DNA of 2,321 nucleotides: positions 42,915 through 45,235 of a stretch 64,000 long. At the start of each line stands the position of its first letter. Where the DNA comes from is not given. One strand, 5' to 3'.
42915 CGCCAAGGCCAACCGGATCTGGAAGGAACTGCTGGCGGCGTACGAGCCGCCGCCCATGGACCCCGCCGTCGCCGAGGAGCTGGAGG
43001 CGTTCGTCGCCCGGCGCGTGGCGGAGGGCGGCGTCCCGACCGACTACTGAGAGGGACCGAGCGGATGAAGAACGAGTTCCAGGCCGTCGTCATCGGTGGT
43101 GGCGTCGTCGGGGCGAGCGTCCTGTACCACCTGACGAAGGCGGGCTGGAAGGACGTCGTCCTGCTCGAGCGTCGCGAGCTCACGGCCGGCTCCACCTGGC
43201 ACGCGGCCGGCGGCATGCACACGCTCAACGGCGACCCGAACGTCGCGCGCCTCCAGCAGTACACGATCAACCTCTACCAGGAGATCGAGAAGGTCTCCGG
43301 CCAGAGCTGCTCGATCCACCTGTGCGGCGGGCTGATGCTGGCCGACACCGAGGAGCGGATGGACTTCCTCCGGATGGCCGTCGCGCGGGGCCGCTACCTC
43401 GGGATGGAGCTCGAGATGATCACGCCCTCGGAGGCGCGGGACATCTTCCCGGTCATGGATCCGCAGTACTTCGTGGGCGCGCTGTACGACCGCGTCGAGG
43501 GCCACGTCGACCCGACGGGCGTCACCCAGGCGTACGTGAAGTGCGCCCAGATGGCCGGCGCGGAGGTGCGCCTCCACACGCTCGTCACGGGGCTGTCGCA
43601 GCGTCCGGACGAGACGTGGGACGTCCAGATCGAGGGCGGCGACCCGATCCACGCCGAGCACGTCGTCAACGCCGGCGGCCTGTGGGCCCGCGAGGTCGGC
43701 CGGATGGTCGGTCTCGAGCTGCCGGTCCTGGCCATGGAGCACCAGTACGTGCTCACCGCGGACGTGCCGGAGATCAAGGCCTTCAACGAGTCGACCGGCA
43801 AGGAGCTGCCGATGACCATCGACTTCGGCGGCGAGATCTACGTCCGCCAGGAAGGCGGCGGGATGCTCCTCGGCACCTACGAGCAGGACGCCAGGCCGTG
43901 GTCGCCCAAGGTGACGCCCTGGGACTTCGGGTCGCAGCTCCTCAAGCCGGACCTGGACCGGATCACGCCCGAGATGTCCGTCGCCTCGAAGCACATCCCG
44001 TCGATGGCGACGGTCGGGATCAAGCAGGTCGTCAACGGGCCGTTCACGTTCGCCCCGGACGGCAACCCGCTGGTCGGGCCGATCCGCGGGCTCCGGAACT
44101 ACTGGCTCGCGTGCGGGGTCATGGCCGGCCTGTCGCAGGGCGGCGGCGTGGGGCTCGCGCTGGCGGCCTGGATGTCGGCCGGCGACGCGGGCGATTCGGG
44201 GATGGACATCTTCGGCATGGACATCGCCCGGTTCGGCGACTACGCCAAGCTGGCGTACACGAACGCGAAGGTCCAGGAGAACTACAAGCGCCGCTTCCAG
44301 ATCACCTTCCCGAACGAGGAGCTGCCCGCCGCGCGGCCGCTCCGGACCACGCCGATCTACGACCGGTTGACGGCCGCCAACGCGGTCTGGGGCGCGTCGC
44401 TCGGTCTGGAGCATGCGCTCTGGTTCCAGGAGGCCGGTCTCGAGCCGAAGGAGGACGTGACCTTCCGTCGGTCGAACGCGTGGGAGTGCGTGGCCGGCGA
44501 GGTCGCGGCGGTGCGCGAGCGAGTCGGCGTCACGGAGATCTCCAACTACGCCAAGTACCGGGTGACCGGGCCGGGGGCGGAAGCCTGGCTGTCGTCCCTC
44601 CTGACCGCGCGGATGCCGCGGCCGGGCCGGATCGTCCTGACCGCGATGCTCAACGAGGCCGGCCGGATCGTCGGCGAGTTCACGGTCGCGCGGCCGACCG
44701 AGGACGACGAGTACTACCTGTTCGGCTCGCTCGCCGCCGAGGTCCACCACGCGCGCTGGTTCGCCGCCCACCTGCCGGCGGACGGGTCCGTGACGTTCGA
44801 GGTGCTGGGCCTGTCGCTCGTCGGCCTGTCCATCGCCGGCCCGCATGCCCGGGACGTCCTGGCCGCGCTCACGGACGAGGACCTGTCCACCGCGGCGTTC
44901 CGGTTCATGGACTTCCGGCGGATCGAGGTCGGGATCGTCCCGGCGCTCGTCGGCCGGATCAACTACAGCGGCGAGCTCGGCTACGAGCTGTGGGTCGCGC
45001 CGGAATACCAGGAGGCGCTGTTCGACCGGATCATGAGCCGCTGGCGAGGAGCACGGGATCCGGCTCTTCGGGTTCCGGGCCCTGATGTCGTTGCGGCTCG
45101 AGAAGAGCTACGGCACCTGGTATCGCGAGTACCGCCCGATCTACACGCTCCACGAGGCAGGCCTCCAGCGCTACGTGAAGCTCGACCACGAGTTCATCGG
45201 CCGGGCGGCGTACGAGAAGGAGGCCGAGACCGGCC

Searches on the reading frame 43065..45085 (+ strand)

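Call 9: search_protein_families(library=pfam, proteins=[window:43322-45085:+], max_evalue=0.01)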
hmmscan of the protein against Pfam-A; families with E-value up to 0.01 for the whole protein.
window:43322-45085:+ (587 aa): 0 families

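Call 24: search_protein_families(library=pfam, proteins=[window:43065-45035:+], max_evalue=0.0001)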
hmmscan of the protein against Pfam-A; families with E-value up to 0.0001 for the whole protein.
window:43065-45035:+ (657 aa): 3 families
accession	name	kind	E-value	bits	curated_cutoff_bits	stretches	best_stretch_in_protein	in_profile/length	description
PF01266.30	DAO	-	5.2e-67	227.3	27.9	1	7-369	2-353/353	FAD dependent oxidoreductase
PF01571.26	GCV_T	-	1e-44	153.2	25.6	1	432-657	2-209/255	Aminomethyltransferase folate-binding domain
PF16350.10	FAO_M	-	2.5e-15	56.8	27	1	376-428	2-55/56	FAD dependent oxidoreductase central domain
